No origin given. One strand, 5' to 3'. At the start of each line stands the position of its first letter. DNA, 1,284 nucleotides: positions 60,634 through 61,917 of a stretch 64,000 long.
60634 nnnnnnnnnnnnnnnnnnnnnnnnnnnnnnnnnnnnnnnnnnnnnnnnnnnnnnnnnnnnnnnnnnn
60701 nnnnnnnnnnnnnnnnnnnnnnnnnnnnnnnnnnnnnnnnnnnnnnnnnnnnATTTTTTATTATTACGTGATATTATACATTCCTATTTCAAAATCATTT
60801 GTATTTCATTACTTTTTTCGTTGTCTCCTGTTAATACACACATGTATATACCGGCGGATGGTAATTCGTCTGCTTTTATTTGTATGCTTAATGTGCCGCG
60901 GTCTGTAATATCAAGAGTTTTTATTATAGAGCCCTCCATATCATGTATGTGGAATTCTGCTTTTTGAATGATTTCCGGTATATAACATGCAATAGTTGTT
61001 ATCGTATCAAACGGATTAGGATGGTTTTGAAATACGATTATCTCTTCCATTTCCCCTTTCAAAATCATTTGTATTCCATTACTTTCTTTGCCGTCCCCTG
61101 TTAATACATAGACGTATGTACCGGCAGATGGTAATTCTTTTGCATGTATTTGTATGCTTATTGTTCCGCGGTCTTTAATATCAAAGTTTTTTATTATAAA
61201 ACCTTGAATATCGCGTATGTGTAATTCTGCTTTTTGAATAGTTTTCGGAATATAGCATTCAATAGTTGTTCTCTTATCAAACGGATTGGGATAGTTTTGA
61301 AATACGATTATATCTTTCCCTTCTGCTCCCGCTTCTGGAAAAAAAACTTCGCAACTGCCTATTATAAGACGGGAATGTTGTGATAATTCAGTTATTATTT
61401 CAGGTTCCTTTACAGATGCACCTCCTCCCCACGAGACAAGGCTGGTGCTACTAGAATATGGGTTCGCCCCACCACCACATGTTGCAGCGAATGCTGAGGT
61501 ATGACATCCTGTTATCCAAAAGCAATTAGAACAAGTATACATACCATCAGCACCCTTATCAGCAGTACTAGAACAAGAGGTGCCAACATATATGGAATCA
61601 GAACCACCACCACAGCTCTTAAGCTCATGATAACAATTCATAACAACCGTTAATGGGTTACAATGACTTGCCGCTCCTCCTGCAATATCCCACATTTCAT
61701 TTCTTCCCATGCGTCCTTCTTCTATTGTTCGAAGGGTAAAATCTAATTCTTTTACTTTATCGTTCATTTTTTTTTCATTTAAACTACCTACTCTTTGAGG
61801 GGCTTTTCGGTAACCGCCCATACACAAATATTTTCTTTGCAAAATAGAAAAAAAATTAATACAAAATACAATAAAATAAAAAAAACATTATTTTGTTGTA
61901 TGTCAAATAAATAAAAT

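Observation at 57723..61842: RiPP-like locus whose precursor fuses a double-glycine leader and Cys-rich core to two T9SS sorting domains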

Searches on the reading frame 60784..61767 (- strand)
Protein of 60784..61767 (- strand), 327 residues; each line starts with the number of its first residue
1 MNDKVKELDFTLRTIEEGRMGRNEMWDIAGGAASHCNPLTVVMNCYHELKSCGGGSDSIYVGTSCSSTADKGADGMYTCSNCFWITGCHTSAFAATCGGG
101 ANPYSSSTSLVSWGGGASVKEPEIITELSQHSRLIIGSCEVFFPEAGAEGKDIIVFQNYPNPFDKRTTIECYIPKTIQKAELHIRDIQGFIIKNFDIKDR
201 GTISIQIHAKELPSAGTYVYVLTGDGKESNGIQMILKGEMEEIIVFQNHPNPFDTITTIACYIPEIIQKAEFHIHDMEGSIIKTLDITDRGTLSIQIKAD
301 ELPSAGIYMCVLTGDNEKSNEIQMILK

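Call 3: search_protein_families(library=pfam, proteins=[window:60784-61767:-], max_evalue=1)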
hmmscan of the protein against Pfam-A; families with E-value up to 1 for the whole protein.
window:60784-61767:- (327 aa): 3 families
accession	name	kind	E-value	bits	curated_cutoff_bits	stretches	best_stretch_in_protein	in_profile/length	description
PF18962.6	Por_Secre_tail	-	2.2e-11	44.3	27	2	250-319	3-69/75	Secretion system C-terminal sorting domain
PF13860.13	FlgD_ig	-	0.00062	20.1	27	0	165-208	10-55/79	FlgD Ig-like domain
PF00047.31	ig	-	0.055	14.2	21.8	1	273-312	35-70/81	Immunoglobulin domain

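Call 4: search_protein_families(library=ncbifam, proteins=[window:60784-61767:-], max_evalue=1)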
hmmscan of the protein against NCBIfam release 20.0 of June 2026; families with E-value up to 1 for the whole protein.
window:60784-61767:- (327 aa): 5 families
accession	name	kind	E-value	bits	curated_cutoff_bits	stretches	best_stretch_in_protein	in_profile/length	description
TIGR04183.1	Por_Secre_tail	domain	9e-13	48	23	2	159-228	2-64/72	T9SS type A sorting domain-containing protein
NF038113.1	T9SSA_dep_M36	equivalog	7.5e-07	27.7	885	2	156-230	793-863/869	T9SS-dependent M36 family metallopeptidase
NF052323.1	T9SSA_dep_M6i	equivalog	3.9e-06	25.1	600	2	248-325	960-1037/1043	T9SS-dependent M6-like inactivated metalloprotease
NF052644.1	T9SS_DNase_Rie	equivalog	0.016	14.6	260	0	268-313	198-238/251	T9SS-dependent surface endonuclease, AS87_RS02955 family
NF001531.0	PRK00364.2-2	subfamily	0.16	12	96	0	197-237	19-59/94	co-chaperone GroES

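Call 5: find_homologous_proteins(query=window:60784-61767:-, max_evalue=0.001)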
Query window:60784-61767:- (327 aa): 8 proteins with E <= 0.001 among 744 candidates.
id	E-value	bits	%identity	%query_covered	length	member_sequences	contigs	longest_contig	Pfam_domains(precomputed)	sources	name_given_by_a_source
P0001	1.6e-222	756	100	100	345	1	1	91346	PF18962.8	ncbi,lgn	-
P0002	1.4e-90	322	62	72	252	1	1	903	-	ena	-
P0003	4.0e-82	294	58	72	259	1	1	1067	-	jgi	-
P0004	1.3e-76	276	54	72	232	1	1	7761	-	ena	-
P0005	6.6e-75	270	57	72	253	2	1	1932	-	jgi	-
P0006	3.6e-73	265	54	72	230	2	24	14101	-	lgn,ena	-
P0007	3.3e-48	183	45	69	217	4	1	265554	-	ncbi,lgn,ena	-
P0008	1.8e-46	177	43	70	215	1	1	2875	-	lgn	-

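Call 8: find_encoding_contigs(protein=P0007, flank=10000, max_places=4)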
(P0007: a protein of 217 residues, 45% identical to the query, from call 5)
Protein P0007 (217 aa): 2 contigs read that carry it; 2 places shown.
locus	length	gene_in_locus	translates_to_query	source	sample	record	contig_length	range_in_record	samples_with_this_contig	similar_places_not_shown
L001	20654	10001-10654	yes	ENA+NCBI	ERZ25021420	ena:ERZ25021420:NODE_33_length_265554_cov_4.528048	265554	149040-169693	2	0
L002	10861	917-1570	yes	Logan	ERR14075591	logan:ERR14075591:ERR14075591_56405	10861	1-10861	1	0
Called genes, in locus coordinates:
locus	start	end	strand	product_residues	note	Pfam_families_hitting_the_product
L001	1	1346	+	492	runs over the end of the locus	PF00772:DnaB, PF03796:DnaB_C, PF13481:AAA_25, PF06745:ATPase (weak)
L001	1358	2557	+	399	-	PF00162:PGK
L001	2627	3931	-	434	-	-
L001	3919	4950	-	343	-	-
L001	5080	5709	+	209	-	PF28474:DUF8412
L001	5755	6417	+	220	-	-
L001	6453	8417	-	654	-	PF07745:Glyco_hydro_53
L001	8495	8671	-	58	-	-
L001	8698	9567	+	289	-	PF12833:HTH_18, PF00165:HTH_AraC (weak)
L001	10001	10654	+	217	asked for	-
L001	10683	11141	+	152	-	-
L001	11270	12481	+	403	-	PF04055:Radical_SAM, PF13353:Fer4_12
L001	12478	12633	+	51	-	-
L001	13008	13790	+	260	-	PF02535:Zip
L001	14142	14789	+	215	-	PF01209:Ubie_methyltran, PF00891:Methyltransf_2, PF05175:MTS, PF13489:Methyltransf_23, PF13847:Methyltransf_31, PF08241:Methyltransf_11, PF08242:Methyltransf_12, PF13649:Methyltransf_25, +2 more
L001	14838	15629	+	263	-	PF01209:Ubie_methyltran, PF05175:MTS, PF13489:Methyltransf_23, PF02390:Methyltransf_4, PF13649:Methyltransf_25, PF13847:Methyltransf_31, PF08241:Methyltransf_11, PF08242:Methyltransf_12, +2 more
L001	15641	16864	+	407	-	PF03773:ArsP_1, PF00403:HMA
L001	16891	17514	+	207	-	PF01209:Ubie_methyltran, PF13489:Methyltransf_23, PF05175:MTS (weak), PF13847:Methyltransf_31, PF08241:Methyltransf_11, PF08242:Methyltransf_12, PF13649:Methyltransf_25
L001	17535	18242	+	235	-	PF03193:RsgA_GTPase (weak), PF02463:SMC_N (faint), PF00005:ABC_tran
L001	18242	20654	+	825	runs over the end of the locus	PF02687:FtsX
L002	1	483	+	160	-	?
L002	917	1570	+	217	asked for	-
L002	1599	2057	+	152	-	-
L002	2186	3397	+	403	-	PF04055:Radical_SAM, PF13353:Fer4_12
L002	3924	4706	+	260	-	PF02535:Zip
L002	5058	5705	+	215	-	PF01209:Ubie_methyltran, PF00891:Methyltransf_2, PF05175:MTS, PF13489:Methyltransf_23, PF13847:Methyltransf_31, PF08241:Methyltransf_11, PF08242:Methyltransf_12, PF13649:Methyltransf_25, +2 more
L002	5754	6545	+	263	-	PF01209:Ubie_methyltran, PF05175:MTS, PF13489:Methyltransf_23, PF02390:Methyltransf_4, PF13649:Methyltransf_25, PF13847:Methyltransf_31, PF08241:Methyltransf_11, PF08242:Methyltransf_12, +2 more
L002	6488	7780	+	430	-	PF03773:ArsP_1, PF00403:HMA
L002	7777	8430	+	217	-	PF01209:Ubie_methyltran, PF05175:MTS (weak), PF13489:Methyltransf_23, PF13847:Methyltransf_31, PF08241:Methyltransf_11, PF08242:Methyltransf_12, PF13649:Methyltransf_25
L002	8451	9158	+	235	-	PF03193:RsgA_GTPase (weak), PF02463:SMC_N (faint), PF00005:ABC_tran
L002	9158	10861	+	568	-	?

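Call 9: find_encoding_contigs(protein=P0006, flank=10000, max_places=4)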
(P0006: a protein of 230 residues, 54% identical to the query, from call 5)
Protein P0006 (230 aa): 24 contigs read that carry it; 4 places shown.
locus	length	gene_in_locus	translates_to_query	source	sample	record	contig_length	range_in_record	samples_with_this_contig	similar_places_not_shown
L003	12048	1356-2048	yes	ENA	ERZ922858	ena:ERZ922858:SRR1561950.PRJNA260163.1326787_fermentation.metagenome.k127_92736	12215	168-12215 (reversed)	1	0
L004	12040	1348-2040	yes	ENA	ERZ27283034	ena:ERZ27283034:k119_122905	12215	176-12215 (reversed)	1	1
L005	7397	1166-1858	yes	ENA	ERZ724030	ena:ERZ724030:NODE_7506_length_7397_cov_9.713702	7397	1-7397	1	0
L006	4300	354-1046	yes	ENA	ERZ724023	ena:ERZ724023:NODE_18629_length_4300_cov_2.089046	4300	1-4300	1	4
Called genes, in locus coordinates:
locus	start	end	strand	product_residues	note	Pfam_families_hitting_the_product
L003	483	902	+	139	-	-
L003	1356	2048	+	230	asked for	-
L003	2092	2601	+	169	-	-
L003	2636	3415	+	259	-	PF04055:Radical_SAM, PF13353:Fer4_12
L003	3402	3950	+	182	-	-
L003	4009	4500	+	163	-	PF03412:Peptidase_C39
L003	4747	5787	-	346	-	PF12837:Fer4_6 (faint), PF12838:Fer4_7 (faint), PF00037:Fer4 (faint), PF13187:Fer4_9 (weak), PF13484:Fer4_16 (faint)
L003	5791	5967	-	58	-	PF00106:adh_short (weak)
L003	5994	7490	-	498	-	PF00478:IMPDH, PF01070:FMN_dh (weak)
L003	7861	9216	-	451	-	-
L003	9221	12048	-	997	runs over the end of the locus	?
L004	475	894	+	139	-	-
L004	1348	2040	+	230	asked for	-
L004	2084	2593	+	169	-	-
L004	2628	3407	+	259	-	PF04055:Radical_SAM, PF13353:Fer4_12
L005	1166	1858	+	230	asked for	-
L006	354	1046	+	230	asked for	-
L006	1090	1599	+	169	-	-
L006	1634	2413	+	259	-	PF04055:Radical_SAM, PF13353:Fer4_12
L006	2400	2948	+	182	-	-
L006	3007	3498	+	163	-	PF03412:Peptidase_C39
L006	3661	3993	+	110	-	-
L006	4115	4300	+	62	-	?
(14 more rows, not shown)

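Call 10: find_encoding_contigs(protein=P0001, flank=10000, max_places=3)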
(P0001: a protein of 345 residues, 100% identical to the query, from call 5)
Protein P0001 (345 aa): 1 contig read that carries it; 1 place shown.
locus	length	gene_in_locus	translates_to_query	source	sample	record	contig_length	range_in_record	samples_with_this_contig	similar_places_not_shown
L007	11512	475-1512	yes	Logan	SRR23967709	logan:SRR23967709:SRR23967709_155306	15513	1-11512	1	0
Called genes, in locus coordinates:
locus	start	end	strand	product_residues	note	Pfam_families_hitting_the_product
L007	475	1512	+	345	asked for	PF18962:Por_Secre_tail (weak)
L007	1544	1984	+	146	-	-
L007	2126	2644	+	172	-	-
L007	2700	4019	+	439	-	PF04055:Radical_SAM, PF13353:Fer4_12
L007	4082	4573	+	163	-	PF03412:Peptidase_C39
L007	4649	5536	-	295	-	PF04055:Radical_SAM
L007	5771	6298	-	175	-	PF01782:RimM, PF05239:PRC, PF24986:PRC_RimM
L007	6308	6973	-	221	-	PF00886:Ribosomal_S16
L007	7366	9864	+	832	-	PF05970:PIF1, PF13245:AAA_19, PF13401:AAA_22, PF13604:AAA_30, PF02689:Herpes_Helicase (weak), PF13538:UvrD_C_2 (weak), PF00570:HRDC, PF14493:HTH_40, +2 more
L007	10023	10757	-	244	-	PF01259:SAICAR_synt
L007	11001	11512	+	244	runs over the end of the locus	PF13568:OMP_b-brl_2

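Call 11: find_encoding_contigs(protein=P0004, flank=10000, max_places=3)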
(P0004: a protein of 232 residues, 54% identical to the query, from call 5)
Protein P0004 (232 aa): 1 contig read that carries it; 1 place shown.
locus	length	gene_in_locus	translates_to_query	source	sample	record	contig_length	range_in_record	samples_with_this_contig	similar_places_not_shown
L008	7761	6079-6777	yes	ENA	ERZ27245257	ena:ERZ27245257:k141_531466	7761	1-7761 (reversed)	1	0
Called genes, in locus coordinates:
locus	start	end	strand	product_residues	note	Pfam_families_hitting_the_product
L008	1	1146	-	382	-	?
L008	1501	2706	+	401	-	PF01053:Cys_Met_Meta_PP, PF00155:Aminotran_1_2, PF06838:Met_gamma_lyase (faint), PF00266:Aminotran_5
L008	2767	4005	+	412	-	PF00275:EPSP_synthase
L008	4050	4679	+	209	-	PF21176:RecR_HhH, PF02132:RecR_ZnF (weak), PF01751:Toprim, PF13662:Toprim_4, PF21175:RecR_C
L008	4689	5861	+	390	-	PF11449:ArsP_2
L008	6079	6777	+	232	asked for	-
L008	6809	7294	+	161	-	-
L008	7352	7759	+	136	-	?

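Call 46: predict_structure(alignment_id=A1)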
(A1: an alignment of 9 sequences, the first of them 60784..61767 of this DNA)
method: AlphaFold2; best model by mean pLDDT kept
length: 327 residues; sequences in the alignment: 9
mean_pLDDT: 51.8   pTM: 0.34
mean pLDDT of the five models: 51.8, 51.3, 49.2, 49.0, 46.9
residues with pLDDT >= 90: 18; 70-90: 104; 50-70: 47; < 50: 158
segments of 3 or more residues with pLDDT < 50: 1-151, 159-161, 238-241
pLDDT, mean of each block of 10 residues (from residue 1): 25 24 25 24 23 21 26 29 24 23 26 23 22 21 29 54 65 76 78 83 74 73 74 58 55 81 75 90 88 82 90 79 83
secondary structure, 60 per line:
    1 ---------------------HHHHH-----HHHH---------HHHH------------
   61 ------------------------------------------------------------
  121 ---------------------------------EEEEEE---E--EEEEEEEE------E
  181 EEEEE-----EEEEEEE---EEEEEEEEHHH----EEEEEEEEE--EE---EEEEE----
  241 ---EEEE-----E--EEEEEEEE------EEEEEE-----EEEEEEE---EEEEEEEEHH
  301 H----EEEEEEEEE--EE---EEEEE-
elements in order: H22-26 H32-35 H45-48 E154-159 E166-173 E180-185 E191-197 E201-208 E216-224 E232-236 E244-247 E256-263 E270-275 E281-287 E291-298 E306-314 E322-326

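Call 75: search_protein_families(library=pfam, proteins=[L003:483-902:+], max_evalue=0.001)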
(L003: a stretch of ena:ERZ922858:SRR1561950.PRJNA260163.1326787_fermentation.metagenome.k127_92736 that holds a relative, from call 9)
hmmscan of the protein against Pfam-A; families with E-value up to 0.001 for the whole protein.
L003:483-902:+ (139 aa): 0 families

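Call 80: search_protein_families(library=ncbifam, proteins=[P0002, P0003, P0004, P0005, P0006, P0007, P0008], max_evalue=0.01)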
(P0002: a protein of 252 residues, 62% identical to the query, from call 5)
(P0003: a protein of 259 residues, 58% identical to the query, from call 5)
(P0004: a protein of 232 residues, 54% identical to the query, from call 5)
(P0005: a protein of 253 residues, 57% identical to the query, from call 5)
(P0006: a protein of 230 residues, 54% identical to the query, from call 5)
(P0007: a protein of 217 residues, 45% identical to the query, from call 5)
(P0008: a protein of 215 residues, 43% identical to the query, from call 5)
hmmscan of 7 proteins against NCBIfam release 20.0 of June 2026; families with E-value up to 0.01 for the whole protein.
P0002 (252 aa): 1 family
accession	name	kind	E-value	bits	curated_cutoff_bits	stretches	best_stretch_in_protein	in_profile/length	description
TIGR04183.1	Por_Secre_tail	domain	0.00094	19.1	23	1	174-250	2-70/72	T9SS type A sorting domain-containing protein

P0003 (259 aa): 0 families

P0004 (232 aa): 0 families

P0005 (253 aa): 0 families

P0006 (230 aa): 1 family
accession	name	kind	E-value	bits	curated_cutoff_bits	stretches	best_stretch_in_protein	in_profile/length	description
TIGR04183.1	Por_Secre_tail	domain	0.0015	18.5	23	1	152-221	3-65/72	T9SS type A sorting domain-containing protein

P0007 (217 aa): 0 families

P0008 (215 aa): 0 families

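Call 83: fold_search(model_id=the predicted structure, library=pdb)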
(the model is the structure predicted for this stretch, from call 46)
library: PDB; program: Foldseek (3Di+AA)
matches with E <= 10: 1950; with E <= 0.001: 609
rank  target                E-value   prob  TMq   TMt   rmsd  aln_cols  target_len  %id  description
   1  7c7u_B                1.8e-08  1.00  0.22  0.14  11.2       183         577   13  Biofilm associated protein - BSP domain (released 2021-05-12)
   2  7c7u_A                3.3e-08  1.00  0.22  0.13  11.3       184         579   15  Biofilm associated protein - BSP domain (released 2021-05-12)
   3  5gni_A                4.6e-08  1.00  0.23  0.32   9.8       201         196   13  The crystal structure of PECAM-1 IgL1-2 trans-homophilic dimer (released 2016-12-21)
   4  7mrk_D                1.5e-07  1.00  0.22  0.23  12.4       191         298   12  Chicken CNTN4 APP complex (released 2022-01-05)
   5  2ibb                  1.5e-07  1.00  0.21  0.31  14.6       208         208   14  Crystal Structure of the First and Second FNIII Domains of Ihog (released 2006-10-24)
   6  7y6e_A                4.4e-07  1.00  0.21  0.34  10.9       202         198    9  Crystal structure of sDscam FNIII23 domains, isoform Beta2v6 (released 2023-05-24)
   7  5ou8_A                5.1e-07  1.00  0.19  0.32  13.4       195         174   13  Crystal structure of Glycoprotein VI in complex with collagen-peptide (GPO)5 (released 2018-09-05)
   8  7y6e_G                5.4e-07  1.00  0.21  0.34  10.8       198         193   11  Crystal structure of sDscam FNIII23 domains, isoform Beta2v6 (released 2023-05-24)
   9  7mrq                  6.1e-07  1.00  0.24  0.26  11.9       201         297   11  Chicken CNTN4 FN1-FN3 domains with T751A, V752A, Y781A, E786A mutations (released 2022-01-05)
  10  5gni_B                6.1e-07  1.00  0.24  0.34   9.4       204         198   12  The crystal structure of PECAM-1 IgL1-2 trans-homophilic dimer (released 2016-12-21)
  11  7ad7_B                6.4e-07  1.00  0.26  0.15   9.5       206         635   13  Crystal structure of human complement C5 in complex with the K8 bovine knob domain peptide. (released 2021-03-10)
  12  8jmw_A                7.6e-07  1.00  0.18  0.12  14.4       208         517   16  Fibril form of serine peptidase Vpr (released 2023-12-06)
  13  2ibg_A                8.9e-07  1.00  0.21  0.30  14.3       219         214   13  Crystal Structure of Hedgehog Bound to the FNIII Domains of Ihog (released 2006-10-24)
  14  4yfe_A                9.9e-07  1.00  0.21  0.32  11.8       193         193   12  Crystal structure of PTP delta Fn1-Fn2 (released 2015-05-06)
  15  6tpu_A                1.2e-06  1.00  0.23  0.34  12.0       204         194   13  Crystal structures of FNIII domain three and four of the human leucocyte common antigen-related protein, LAR (released 2020-05-13)
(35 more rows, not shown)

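Call 84: search_protein_families(library=pfam, proteins=[P0002, P0003, P0004, P0005, P0006, P0007, P0008], max_evalue=10)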
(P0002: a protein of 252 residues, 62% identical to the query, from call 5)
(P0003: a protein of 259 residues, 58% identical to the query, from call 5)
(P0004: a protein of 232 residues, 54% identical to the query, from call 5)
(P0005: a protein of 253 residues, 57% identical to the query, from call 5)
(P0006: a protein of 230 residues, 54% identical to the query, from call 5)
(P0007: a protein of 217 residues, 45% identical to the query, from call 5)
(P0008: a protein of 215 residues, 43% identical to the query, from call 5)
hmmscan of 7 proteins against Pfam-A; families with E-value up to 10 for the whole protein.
P0002 (252 aa): 1 family
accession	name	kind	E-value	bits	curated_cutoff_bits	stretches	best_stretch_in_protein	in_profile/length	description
PF18962.6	Por_Secre_tail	-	0.0078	16.9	27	1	174-244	2-69/75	Secretion system C-terminal sorting domain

P0003 (259 aa): 1 family
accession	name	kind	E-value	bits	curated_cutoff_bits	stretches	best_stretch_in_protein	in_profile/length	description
PF18962.6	Por_Secre_tail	-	0.022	15.5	27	1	181-231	2-50/75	Secretion system C-terminal sorting domain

P0004 (232 aa): 1 family
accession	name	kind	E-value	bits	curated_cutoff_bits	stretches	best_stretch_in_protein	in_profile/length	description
PF18962.6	Por_Secre_tail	-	0.013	16.2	27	1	155-224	3-69/75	Secretion system C-terminal sorting domain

P0005 (253 aa): 1 family
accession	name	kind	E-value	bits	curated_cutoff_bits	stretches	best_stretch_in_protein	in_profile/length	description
PF07686.23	V-set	-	0.12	13.1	26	1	215-244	69-98/109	Immunoglobulin V-set domain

P0006 (230 aa): 2 families
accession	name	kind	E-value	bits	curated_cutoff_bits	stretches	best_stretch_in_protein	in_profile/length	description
PF18962.6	Por_Secre_tail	-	0.018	15.8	27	1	152-212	3-60/75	Secretion system C-terminal sorting domain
PF13585.12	CHU_C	-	0.079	13.5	27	1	146-223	6-79/86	CHU_C Type IX secretion signal domain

P0007 (217 aa): 2 families
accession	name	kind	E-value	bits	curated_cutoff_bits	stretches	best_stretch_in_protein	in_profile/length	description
PF03077.19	VacA2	-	0.0071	16.6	27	1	71-100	7-36/60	Putative vacuolating cytotoxin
PF13860.13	FlgD_ig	-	0.022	15.2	27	1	147-186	14-55/79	FlgD Ig-like domain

P0008 (215 aa): 2 families
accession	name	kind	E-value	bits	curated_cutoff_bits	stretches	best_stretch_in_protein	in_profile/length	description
PF05575.17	V_cholerae_RfbT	-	0.037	13.8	27.9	1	80-175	74-164/286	Vibrio cholerae RfbT protein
PF03077.19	VacA2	-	0.21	11.9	27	1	69-98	7-36/60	Putative vacuolating cytotoxin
